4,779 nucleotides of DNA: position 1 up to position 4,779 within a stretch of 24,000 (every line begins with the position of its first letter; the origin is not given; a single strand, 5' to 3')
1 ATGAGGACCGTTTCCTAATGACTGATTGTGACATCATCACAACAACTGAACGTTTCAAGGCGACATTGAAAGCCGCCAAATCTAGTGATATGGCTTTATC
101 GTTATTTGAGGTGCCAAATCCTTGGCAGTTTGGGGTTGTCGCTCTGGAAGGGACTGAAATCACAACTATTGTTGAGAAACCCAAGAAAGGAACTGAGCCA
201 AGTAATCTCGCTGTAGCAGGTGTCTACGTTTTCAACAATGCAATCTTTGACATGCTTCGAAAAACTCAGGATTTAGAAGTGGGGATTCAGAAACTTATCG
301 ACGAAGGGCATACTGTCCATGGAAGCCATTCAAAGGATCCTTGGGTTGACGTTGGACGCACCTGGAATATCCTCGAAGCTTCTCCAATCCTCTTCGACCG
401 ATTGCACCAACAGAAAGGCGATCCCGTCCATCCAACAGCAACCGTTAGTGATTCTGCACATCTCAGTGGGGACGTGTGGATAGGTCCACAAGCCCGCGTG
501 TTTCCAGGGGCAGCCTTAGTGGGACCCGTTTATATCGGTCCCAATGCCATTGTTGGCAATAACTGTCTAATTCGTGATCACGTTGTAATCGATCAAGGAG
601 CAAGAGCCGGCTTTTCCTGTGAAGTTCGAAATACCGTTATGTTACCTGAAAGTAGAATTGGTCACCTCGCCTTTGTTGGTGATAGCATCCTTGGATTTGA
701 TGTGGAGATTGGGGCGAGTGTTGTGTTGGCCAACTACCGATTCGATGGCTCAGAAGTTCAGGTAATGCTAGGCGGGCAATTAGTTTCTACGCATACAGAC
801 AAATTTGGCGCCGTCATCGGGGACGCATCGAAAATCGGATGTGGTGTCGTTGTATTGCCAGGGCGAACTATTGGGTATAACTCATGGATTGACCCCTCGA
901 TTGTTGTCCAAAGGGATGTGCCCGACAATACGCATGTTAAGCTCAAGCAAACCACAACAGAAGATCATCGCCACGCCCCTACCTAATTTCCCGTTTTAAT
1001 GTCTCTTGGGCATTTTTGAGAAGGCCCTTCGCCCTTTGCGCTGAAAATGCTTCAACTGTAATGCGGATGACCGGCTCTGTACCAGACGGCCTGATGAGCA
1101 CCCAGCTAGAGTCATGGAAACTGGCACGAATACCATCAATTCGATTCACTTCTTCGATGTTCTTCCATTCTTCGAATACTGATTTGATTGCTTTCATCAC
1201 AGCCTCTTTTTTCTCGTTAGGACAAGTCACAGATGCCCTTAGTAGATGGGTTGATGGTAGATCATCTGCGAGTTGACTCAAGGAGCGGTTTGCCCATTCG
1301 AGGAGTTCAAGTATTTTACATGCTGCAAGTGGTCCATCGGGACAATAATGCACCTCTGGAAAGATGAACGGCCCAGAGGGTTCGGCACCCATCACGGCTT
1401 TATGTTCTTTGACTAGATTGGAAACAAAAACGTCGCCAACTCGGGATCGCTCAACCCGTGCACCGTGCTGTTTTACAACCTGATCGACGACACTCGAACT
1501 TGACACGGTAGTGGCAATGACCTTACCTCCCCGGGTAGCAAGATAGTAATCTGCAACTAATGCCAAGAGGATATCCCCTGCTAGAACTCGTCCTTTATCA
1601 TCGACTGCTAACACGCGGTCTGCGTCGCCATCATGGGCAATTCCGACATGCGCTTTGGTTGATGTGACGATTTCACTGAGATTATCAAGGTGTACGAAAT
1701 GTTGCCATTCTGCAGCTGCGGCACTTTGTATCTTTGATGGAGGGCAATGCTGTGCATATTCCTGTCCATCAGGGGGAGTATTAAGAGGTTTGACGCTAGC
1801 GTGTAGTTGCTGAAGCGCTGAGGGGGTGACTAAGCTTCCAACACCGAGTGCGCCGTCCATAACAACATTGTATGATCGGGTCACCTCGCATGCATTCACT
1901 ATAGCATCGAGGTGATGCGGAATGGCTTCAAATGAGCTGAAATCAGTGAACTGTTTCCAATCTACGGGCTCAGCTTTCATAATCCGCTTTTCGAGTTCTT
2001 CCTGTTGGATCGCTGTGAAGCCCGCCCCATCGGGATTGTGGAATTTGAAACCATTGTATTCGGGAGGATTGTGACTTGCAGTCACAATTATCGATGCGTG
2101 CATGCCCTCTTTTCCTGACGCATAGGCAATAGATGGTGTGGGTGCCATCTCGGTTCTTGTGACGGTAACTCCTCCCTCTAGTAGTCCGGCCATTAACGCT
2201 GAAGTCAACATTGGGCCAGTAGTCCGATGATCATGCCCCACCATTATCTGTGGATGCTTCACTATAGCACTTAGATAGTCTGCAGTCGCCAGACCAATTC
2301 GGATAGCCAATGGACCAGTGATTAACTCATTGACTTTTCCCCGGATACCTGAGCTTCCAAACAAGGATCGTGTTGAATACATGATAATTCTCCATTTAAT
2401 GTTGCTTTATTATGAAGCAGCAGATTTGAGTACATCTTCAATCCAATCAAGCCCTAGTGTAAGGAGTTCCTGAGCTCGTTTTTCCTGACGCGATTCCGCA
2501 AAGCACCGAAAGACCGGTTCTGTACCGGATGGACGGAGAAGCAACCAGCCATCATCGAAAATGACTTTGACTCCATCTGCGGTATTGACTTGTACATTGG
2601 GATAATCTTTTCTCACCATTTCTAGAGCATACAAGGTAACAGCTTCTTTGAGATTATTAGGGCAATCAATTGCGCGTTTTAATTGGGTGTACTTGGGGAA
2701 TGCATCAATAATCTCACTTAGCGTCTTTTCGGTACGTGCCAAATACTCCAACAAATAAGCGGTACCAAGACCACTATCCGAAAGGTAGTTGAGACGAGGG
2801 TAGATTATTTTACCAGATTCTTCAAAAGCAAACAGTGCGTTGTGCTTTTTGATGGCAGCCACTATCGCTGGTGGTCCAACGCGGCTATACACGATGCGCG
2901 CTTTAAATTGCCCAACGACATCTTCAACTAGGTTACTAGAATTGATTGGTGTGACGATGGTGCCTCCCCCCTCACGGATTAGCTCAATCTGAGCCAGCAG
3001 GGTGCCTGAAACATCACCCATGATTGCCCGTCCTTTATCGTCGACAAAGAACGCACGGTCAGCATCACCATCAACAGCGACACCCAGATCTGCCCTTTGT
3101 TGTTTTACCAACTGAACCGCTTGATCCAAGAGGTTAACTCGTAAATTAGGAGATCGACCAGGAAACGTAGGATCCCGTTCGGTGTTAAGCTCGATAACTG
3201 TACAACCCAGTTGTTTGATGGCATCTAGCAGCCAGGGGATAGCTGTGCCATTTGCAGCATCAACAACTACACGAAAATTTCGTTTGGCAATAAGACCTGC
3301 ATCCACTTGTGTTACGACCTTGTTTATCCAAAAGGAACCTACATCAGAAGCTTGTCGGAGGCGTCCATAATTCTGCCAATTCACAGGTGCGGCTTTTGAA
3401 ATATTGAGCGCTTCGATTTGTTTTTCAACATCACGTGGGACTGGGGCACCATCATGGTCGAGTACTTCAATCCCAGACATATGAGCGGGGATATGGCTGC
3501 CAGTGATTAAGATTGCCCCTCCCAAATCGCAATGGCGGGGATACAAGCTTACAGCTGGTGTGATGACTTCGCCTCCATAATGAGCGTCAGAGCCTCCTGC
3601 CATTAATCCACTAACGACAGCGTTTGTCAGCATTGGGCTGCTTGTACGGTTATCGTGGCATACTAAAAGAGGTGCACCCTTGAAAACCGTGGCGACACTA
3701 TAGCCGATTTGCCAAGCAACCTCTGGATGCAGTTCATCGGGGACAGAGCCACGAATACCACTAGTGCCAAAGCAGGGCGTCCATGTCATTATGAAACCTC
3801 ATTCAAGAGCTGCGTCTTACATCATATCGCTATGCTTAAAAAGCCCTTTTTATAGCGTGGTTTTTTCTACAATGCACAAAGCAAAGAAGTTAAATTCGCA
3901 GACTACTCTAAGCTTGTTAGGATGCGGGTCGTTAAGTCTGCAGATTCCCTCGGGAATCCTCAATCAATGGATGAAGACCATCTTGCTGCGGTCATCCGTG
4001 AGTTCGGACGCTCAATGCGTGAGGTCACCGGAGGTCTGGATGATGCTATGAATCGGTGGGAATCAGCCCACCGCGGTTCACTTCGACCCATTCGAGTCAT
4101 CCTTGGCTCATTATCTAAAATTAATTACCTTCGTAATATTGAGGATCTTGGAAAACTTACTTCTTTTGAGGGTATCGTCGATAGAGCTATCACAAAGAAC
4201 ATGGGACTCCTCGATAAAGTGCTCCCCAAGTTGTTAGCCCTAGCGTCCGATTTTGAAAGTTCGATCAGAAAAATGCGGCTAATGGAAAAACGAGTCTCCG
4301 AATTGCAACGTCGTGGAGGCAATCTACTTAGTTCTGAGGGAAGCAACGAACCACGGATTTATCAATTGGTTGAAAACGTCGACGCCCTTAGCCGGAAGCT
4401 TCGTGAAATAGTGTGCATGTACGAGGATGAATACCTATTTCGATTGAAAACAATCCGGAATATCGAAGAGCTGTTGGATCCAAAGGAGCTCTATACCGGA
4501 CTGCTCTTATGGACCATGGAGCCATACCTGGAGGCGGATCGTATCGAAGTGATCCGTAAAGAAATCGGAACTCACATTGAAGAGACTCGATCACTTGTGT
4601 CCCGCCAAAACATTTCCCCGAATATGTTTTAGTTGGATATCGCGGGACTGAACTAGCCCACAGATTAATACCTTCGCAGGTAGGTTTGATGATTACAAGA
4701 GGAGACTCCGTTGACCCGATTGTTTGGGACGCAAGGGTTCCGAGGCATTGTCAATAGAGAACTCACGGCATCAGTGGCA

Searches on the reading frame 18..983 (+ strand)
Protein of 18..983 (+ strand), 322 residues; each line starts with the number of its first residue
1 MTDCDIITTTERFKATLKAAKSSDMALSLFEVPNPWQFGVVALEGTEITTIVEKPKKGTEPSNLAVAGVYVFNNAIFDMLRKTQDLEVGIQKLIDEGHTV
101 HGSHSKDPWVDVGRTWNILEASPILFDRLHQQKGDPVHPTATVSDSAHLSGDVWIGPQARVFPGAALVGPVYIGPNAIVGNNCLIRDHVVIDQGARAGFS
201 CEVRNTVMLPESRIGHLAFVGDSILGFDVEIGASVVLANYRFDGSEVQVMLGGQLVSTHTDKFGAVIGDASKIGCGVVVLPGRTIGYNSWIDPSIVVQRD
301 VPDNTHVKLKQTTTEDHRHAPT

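Call 8: search_protein_families(library=pfam, proteins=[window:18-983:+], max_evalue=0.001)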
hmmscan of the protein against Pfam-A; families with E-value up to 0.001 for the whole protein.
window:18-983:+ (322 aa): 5 families
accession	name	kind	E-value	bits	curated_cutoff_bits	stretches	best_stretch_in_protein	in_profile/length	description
PF00483.29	NTP_transferase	-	2.5e-13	50.6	21.2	1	12-123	116-240/245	Nucleotidyl transferase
PF00132.30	Hexapep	-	7.9e-12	44.8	27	1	152-186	1-35/36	Bacterial transferase hexapeptide (six repeats)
PF25084.1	LbH_EIF2B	-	1.6e-10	41.4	54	2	140-236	9-104/105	EIF2B subunit epsilon LbH domain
PF25087.1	GMPPB_C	-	4.3e-05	23.6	39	1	167-249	1-83/110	GMPPB C-terminal domain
PF24894.1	Hexapep_GlmU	-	0.00019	21.9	23.3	0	202-239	31-68/104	GlmU-like, C-terminal hexapeptide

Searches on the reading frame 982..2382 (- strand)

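Call 8: search_protein_families(library=pfam, proteins=[window:982-2382:-], max_evalue=0.001)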
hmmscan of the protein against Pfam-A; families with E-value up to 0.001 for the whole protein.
window:982-2382:- (467 aa): 4 families
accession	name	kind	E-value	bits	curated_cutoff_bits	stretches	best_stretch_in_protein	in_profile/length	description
PF02878.22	PGM_PMM_I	-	8.8e-37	126.3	22.5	1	6-138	2-135/138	Phosphoglucomutase/phosphomannomutase, alpha/beta/alpha domain I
PF02880.22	PGM_PMM_III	-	1.2e-24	87.1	20.7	1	269-377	2-113/115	Phosphoglucomutase/phosphomannomutase, alpha/beta/alpha domain III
PF02879.22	PGM_PMM_II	-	7.6e-14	52.5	29.3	1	157-264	6-103/103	Phosphoglucomutase/phosphomannomutase, alpha/beta/alpha domain II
PF00408.26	PGM_PMM_IV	-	1.2e-11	45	23.1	1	385-454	4-61/68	Phosphoglucomutase/phosphomannomutase, C-terminal domain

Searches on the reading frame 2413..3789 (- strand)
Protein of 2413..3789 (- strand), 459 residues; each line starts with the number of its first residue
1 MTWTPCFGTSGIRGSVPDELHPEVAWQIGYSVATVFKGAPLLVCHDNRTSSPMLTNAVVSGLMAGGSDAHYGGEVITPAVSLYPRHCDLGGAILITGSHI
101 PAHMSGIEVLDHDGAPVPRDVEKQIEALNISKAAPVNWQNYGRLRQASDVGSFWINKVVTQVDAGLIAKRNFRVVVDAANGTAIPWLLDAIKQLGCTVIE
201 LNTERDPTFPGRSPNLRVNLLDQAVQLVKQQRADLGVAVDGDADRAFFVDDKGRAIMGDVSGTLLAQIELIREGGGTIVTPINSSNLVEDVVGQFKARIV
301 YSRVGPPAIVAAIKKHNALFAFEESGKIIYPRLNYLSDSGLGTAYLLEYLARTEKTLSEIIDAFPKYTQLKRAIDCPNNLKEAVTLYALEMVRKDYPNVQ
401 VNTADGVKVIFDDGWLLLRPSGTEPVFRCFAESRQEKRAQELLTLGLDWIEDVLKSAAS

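Call 8: search_protein_families(library=pfam, proteins=[window:2413-3789:-], max_evalue=0.001)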
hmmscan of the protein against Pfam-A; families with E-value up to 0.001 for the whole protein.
window:2413-3789:- (459 aa): 4 families
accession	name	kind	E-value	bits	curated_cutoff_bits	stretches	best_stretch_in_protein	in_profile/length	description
PF02878.22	PGM_PMM_I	-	3.2e-29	101.8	22.5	1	7-128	4-130/138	Phosphoglucomutase/phosphomannomutase, alpha/beta/alpha domain I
PF02879.22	PGM_PMM_II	-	2.9e-28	98.8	29.3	1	154-253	3-103/103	Phosphoglucomutase/phosphomannomutase, alpha/beta/alpha domain II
PF02880.22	PGM_PMM_III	-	9.9e-17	61.6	20.7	1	259-367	3-115/115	Phosphoglucomutase/phosphomannomutase, alpha/beta/alpha domain III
PF00408.26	PGM_PMM_IV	-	3.7e-11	43.4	23.1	1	397-442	16-61/68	Phosphoglucomutase/phosphomannomutase, C-terminal domain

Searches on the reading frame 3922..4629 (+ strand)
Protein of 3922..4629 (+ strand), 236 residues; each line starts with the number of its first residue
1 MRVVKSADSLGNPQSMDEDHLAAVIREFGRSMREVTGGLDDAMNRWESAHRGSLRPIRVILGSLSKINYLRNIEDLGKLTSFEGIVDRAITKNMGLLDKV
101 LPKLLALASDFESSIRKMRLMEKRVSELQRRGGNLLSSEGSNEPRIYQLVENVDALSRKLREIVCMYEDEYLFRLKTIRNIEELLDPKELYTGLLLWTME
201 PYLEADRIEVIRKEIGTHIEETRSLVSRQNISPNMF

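Call 8: search_protein_families(library=pfam, proteins=[window:3922-4629:+], max_evalue=0.001)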
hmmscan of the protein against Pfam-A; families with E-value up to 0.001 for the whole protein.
window:3922-4629:+ (236 aa): 1 family
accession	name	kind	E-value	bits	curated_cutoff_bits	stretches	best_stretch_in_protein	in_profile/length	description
PF15011.11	CA109-like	-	0.00024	21.5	27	0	33-182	3-151/161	Ribosome biogenesis protein C1orf109-like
